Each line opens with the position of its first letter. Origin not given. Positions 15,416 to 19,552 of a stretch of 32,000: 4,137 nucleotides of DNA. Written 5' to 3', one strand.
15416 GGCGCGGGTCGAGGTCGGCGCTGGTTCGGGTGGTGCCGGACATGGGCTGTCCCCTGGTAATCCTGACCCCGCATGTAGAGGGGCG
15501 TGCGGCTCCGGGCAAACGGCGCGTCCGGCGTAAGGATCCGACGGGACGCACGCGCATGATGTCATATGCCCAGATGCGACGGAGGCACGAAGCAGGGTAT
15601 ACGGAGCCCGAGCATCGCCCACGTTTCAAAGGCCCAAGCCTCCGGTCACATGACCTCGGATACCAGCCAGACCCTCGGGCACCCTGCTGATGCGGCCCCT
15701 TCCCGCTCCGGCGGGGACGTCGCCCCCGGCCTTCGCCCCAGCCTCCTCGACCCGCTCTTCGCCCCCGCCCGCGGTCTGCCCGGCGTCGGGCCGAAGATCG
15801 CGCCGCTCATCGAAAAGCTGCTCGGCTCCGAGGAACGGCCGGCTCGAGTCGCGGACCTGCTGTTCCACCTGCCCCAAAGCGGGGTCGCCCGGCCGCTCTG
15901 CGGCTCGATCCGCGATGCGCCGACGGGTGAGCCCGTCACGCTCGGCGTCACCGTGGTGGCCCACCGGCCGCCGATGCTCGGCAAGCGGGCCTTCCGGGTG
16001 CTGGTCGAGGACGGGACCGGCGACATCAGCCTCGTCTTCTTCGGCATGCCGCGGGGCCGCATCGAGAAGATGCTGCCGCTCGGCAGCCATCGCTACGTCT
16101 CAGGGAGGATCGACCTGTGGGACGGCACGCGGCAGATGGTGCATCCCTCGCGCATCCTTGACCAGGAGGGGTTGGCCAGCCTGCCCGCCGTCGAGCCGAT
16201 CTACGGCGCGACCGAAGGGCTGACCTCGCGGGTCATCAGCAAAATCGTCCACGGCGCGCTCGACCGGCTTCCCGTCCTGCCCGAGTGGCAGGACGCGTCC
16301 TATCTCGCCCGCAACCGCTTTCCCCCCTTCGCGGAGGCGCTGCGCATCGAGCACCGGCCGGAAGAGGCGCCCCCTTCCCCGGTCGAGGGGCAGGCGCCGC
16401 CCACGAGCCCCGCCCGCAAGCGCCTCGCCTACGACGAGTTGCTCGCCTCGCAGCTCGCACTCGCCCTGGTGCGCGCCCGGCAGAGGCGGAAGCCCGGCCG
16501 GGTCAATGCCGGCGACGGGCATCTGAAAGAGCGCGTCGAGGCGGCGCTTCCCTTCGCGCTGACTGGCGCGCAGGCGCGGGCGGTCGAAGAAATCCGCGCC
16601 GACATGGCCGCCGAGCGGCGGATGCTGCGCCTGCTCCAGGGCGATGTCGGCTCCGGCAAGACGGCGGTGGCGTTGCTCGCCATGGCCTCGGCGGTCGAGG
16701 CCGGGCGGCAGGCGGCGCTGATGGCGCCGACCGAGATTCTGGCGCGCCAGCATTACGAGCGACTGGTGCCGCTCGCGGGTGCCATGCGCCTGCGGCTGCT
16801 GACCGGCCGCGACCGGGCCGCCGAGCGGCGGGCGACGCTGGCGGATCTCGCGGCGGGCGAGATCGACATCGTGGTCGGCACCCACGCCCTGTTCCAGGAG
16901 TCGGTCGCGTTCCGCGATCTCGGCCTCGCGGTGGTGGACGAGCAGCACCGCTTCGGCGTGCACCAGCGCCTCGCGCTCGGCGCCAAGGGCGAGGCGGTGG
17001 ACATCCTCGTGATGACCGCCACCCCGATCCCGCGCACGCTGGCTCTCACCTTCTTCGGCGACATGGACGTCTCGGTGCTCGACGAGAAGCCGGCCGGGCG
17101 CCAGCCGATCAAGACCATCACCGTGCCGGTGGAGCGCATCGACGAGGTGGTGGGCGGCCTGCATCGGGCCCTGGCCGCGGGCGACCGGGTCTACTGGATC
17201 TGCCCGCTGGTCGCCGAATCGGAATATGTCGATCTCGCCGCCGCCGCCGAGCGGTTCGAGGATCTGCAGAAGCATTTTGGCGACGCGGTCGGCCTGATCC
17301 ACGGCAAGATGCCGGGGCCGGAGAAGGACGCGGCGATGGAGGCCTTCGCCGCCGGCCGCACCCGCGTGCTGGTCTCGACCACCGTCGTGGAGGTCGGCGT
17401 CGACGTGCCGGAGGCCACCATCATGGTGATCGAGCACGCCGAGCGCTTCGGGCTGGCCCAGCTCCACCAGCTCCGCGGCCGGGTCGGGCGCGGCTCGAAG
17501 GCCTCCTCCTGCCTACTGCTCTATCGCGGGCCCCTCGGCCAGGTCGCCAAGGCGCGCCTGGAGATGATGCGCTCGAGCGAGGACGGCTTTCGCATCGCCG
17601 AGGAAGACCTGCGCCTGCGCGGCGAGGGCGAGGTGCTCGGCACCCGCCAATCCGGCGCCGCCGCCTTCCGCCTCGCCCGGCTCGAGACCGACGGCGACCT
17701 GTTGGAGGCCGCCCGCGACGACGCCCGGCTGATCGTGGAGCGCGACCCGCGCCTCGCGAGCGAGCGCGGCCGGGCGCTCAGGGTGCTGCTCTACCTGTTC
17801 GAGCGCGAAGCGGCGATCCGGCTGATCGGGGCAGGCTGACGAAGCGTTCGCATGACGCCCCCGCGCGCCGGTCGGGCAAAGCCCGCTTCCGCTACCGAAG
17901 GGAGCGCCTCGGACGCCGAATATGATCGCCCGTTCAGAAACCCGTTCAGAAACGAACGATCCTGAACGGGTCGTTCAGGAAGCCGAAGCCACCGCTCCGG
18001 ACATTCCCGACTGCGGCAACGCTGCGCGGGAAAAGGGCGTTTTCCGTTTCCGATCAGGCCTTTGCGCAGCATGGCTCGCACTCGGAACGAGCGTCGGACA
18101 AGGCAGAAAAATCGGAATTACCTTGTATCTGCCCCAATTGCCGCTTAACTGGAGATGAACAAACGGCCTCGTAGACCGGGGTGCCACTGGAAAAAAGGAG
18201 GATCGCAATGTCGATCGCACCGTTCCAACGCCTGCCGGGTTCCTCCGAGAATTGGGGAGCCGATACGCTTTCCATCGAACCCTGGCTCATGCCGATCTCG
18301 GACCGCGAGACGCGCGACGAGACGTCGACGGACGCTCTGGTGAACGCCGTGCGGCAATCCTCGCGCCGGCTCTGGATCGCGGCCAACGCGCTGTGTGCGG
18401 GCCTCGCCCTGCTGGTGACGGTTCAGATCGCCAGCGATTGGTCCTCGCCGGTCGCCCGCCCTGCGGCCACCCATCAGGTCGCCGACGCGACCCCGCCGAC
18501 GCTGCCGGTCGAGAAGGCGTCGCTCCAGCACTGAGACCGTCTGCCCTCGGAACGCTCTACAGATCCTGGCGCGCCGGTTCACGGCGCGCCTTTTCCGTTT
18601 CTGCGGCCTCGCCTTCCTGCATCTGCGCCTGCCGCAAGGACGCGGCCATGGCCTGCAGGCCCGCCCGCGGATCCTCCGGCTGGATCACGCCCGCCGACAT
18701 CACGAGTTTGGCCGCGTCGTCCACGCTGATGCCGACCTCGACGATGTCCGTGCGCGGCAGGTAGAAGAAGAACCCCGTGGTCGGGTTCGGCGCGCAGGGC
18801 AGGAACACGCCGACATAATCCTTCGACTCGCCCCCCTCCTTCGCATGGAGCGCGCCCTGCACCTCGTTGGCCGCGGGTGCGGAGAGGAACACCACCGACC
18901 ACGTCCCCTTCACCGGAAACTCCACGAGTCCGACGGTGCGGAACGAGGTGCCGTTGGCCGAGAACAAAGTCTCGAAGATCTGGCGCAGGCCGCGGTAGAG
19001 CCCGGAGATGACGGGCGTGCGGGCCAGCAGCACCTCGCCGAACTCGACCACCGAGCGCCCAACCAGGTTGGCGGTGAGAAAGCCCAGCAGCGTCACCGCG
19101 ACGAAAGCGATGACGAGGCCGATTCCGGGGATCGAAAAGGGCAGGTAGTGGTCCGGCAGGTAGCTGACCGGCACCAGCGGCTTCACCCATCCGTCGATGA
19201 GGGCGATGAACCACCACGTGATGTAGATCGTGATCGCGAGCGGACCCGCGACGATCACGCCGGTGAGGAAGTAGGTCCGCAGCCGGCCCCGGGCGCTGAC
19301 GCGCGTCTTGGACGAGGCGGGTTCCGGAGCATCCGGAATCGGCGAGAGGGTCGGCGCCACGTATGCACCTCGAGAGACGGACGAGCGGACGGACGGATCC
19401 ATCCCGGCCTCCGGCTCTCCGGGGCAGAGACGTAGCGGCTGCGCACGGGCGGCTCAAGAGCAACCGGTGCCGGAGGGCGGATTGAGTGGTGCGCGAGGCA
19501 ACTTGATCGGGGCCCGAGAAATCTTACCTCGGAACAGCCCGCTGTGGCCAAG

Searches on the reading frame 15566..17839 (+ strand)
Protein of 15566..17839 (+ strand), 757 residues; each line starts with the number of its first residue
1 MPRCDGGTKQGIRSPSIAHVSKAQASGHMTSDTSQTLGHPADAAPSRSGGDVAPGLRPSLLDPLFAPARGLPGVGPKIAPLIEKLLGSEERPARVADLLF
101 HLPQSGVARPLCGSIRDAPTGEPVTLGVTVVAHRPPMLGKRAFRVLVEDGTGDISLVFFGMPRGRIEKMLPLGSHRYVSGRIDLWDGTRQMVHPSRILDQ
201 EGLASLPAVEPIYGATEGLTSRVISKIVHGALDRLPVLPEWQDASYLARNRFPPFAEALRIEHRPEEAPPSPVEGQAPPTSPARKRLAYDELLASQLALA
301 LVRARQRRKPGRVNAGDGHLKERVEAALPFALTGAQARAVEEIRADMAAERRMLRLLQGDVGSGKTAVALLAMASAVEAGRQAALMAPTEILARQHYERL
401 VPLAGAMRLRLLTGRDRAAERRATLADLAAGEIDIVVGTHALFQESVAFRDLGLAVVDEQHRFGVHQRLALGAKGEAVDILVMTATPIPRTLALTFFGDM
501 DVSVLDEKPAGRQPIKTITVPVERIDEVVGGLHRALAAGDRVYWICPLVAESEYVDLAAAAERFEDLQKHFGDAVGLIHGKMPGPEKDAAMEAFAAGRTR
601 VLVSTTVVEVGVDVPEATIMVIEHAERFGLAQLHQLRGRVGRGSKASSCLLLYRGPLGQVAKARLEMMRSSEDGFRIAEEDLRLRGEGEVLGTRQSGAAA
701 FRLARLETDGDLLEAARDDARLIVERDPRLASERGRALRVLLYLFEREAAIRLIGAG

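Call 24: search_protein_families(library=pfam, proteins=[window:15566-17839:+], max_evalue=0.001)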
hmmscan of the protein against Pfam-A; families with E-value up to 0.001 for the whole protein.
window:15566-17839:+ (757 aa): 7 families
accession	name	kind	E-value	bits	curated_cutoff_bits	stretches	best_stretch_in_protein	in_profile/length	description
PF00270.35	DEAD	-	1.3e-22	80.7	26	1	335-492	3-164/167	DEAD/DEAH box helicase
PF00271.37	Helicase_C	-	7e-19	68.6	23.5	1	539-642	15-108/110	Helicase conserved C-terminal domain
PF19833.4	RecG_dom3_C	-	8.3e-14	51.9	26.8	1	672-733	2-64/87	ATP-dependent DNA helicase RecG, domain 3, C-terminal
PF04851.21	ResIII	-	1.3e-08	35.4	22.5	1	333-487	5-162/164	Type III restriction enzyme, res subunit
PF01336.31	tRNA_anti-codon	-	5e-06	26.8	27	1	124-195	1-71/75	OB-fold nucleic acid binding domain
PF22590.2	Cas3-like_C_2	-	0.00024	21.8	27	1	559-643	14-104/106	CRISPR-associated nuclease/helicase Cas3, C-terminal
PF22527.2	DEXQc_Suv3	-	0.00052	20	27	0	350-425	11-80/154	DEXQ-box helicase domain of Suv3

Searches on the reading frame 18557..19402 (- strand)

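Call 24: search_protein_families(library=pfam, proteins=[window:18557-19402:-], max_evalue=0.001)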
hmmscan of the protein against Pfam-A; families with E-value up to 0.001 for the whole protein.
window:18557-19402:- (281 aa): 1 family
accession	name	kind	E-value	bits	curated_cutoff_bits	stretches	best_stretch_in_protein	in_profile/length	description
PF04367.18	DUF502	-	6e-25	87.6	23.8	1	97-209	1-107/107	Protein of unknown function (DUF502)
